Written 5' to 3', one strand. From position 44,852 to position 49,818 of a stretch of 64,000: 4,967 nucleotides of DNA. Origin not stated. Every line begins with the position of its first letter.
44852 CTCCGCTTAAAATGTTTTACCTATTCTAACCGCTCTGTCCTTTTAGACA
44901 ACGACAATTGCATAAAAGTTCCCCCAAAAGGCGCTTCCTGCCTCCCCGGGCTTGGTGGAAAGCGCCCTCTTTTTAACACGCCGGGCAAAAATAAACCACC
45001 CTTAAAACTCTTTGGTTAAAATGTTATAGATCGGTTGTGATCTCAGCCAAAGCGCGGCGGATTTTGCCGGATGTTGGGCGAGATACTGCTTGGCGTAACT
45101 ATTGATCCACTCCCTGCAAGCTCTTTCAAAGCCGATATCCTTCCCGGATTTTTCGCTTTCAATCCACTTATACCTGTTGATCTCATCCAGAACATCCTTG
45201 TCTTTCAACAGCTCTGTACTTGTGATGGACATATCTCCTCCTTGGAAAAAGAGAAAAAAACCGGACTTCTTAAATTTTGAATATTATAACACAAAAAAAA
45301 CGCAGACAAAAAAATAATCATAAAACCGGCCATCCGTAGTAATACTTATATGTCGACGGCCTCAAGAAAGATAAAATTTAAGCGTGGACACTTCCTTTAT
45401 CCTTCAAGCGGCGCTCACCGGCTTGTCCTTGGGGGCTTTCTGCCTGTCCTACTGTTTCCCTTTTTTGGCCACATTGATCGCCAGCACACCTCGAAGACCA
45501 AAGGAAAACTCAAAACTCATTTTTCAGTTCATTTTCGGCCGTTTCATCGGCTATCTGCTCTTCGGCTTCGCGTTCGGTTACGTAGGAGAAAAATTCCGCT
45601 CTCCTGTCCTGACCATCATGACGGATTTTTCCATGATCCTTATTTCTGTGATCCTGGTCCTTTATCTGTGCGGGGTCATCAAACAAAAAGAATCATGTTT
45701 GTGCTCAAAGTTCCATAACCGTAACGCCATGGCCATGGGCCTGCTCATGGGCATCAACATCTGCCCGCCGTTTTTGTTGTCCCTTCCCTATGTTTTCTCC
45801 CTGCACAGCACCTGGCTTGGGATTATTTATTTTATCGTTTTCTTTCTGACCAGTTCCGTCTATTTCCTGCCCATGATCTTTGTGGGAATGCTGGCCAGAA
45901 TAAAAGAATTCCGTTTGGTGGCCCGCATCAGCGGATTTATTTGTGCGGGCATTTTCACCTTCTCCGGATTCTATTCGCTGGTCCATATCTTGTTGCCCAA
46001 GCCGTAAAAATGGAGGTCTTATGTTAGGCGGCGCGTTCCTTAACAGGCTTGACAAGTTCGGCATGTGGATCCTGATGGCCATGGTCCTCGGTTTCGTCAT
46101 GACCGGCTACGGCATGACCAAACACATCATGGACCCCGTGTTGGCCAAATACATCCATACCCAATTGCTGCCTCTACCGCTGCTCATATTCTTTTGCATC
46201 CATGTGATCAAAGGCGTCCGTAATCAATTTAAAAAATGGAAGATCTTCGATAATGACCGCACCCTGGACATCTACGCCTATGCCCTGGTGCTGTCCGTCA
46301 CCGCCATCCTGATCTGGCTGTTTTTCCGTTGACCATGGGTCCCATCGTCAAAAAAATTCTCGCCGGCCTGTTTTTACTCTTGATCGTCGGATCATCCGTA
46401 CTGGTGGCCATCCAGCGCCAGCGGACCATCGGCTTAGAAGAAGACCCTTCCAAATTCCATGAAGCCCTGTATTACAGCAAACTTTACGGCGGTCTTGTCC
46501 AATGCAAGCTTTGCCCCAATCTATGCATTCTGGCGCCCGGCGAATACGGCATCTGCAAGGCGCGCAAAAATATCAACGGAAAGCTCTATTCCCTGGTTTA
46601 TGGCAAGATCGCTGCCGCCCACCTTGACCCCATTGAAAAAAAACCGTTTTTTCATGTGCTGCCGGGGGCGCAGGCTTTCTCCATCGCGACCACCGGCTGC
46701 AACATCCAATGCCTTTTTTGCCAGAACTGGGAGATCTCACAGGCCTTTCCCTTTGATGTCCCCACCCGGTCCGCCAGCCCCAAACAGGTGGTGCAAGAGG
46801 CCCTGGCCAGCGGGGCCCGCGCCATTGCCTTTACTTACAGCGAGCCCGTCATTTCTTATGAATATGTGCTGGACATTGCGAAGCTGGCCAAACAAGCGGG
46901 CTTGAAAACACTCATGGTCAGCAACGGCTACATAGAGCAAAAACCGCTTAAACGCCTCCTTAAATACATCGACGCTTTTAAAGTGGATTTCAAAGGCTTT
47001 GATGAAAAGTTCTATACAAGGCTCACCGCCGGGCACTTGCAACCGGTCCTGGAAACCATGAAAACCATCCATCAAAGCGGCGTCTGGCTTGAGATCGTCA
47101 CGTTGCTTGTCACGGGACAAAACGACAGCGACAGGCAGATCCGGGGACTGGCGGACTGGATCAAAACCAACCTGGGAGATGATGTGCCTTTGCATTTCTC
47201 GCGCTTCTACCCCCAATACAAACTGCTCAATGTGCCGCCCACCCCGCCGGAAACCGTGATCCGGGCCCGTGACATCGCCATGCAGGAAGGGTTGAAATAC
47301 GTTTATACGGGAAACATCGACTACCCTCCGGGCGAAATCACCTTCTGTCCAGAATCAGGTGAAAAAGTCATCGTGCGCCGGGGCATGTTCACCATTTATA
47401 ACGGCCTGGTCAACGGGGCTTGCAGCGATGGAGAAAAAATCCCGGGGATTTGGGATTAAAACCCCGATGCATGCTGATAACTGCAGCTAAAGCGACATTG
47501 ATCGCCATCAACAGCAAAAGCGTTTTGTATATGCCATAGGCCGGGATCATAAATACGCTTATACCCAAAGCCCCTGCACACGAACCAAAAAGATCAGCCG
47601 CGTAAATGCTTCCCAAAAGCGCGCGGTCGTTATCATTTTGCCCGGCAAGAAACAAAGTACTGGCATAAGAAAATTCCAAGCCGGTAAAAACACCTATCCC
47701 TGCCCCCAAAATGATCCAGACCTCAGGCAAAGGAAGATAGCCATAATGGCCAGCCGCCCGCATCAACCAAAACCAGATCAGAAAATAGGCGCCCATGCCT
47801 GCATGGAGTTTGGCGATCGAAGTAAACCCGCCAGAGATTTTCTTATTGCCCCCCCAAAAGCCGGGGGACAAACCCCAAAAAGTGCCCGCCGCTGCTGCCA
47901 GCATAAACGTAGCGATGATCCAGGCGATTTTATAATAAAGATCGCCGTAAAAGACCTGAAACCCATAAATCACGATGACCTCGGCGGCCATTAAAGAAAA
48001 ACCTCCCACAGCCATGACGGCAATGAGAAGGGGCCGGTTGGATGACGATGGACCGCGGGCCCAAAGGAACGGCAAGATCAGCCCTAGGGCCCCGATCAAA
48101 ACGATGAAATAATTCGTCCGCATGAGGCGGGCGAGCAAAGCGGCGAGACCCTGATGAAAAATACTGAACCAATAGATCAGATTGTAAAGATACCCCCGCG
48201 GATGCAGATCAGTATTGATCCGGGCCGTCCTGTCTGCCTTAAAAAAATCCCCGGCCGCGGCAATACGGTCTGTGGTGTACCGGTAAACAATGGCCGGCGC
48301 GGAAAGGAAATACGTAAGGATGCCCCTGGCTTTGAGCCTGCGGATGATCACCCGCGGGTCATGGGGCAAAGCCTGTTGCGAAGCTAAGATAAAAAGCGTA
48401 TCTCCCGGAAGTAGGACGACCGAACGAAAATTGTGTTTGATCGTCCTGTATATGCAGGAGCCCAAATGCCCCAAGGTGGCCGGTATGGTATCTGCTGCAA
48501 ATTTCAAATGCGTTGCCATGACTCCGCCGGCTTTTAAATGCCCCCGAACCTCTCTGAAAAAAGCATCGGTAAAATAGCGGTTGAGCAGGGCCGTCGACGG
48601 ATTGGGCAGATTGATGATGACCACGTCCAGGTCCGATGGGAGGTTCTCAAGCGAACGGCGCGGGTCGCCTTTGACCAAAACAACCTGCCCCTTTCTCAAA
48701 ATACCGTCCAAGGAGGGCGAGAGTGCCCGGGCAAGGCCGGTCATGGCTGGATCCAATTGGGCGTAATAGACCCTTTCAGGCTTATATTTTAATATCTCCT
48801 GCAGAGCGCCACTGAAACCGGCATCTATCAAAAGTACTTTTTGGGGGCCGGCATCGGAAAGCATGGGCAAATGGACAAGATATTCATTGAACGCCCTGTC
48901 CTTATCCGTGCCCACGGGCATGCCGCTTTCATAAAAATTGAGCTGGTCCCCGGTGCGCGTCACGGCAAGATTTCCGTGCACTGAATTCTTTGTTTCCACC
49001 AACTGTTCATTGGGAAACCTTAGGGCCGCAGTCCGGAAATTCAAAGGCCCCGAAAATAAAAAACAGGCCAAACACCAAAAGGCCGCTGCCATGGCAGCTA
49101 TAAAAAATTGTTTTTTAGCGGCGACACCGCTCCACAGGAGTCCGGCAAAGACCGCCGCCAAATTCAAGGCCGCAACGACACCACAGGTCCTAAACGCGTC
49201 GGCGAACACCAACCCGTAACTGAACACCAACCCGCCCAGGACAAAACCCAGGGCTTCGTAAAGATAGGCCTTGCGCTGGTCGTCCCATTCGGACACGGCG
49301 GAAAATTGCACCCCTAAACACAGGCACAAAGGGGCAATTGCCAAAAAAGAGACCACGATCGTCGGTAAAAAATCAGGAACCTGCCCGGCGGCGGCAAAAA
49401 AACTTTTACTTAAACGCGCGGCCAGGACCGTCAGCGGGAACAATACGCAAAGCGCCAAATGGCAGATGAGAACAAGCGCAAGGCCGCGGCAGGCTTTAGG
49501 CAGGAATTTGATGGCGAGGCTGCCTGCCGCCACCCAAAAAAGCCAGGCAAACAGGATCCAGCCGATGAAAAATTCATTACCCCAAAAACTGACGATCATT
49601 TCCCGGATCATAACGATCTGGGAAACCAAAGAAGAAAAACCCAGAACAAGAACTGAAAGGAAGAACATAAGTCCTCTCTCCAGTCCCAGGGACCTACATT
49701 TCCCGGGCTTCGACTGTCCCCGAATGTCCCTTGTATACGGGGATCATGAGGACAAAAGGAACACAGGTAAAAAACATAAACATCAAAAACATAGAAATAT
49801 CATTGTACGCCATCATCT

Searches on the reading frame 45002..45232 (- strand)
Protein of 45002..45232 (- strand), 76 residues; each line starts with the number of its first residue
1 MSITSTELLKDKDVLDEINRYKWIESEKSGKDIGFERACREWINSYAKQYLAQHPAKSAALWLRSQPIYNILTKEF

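Call 10: search_protein_families(library=pfam, proteins=[window:45002-45232:-], max_evalue=0.01)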
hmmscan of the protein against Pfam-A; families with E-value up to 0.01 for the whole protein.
window:45002-45232:- (76 aa): 1 family
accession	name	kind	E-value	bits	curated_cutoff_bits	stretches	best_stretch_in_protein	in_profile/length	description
PF13224.11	DUF4032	-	0.0014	19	23.8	1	9-45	125-161/163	Domain of unknown function (DUF4032)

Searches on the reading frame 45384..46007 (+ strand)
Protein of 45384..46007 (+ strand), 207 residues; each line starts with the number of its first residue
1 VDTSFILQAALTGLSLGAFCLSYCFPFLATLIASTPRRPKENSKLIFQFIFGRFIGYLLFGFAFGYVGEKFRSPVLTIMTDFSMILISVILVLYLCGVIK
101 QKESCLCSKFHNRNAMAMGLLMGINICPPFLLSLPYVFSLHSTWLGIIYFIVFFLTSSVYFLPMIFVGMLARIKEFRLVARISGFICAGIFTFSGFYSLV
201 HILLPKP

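Call 10: search_protein_families(library=pfam, proteins=[window:45384-46007:+], max_evalue=0.01)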
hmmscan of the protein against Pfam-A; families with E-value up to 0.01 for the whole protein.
window:45384-46007:+ (207 aa): 1 family
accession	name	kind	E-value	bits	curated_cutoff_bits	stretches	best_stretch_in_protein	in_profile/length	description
PF13386.12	DsbD_2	-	9.9e-15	55.4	24.9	1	9-188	2-194/199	Cytochrome C biogenesis protein transmembrane region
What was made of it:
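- A DsbD_2 membrane protein is encoded nearby, at 45384-46007 on the other strand (call 10).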

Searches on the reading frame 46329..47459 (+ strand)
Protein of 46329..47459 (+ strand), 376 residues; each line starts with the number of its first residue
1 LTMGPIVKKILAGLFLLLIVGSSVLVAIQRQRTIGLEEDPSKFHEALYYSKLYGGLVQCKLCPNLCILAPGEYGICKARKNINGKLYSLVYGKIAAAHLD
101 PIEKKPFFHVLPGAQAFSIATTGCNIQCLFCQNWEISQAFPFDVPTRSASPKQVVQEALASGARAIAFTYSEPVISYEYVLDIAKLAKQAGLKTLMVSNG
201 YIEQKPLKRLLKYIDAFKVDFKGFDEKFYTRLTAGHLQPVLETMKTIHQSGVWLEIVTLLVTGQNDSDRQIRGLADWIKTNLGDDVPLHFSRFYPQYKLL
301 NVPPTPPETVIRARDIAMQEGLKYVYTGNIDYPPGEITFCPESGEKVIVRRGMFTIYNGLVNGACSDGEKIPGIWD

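Call 10: search_protein_families(library=pfam, proteins=[window:46329-47459:+], max_evalue=0.01)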
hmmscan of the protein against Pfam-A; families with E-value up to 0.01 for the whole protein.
window:46329-47459:+ (376 aa): 2 families
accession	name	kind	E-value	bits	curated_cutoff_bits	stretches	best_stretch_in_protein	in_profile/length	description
PF04055.27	Radical_SAM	-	1.5e-20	74.5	29.5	1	119-269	2-159/166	Radical SAM superfamily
PF13353.11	Fer4_12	-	4.7e-06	27.4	22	1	118-220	9-114/137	4Fe-4S single cluster domain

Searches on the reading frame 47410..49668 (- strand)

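Call 10: search_protein_families(library=pfam, proteins=[window:47410-49668:-], max_evalue=0.01)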
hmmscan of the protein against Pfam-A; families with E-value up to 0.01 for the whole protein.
window:47410-49668:- (752 aa): 1 family
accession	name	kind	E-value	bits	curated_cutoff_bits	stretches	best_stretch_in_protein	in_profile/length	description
PF01564.23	Spermine_synth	-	9.1e-15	55.1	22.9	1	260-386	4-130/186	Spermine/spermidine synthase domain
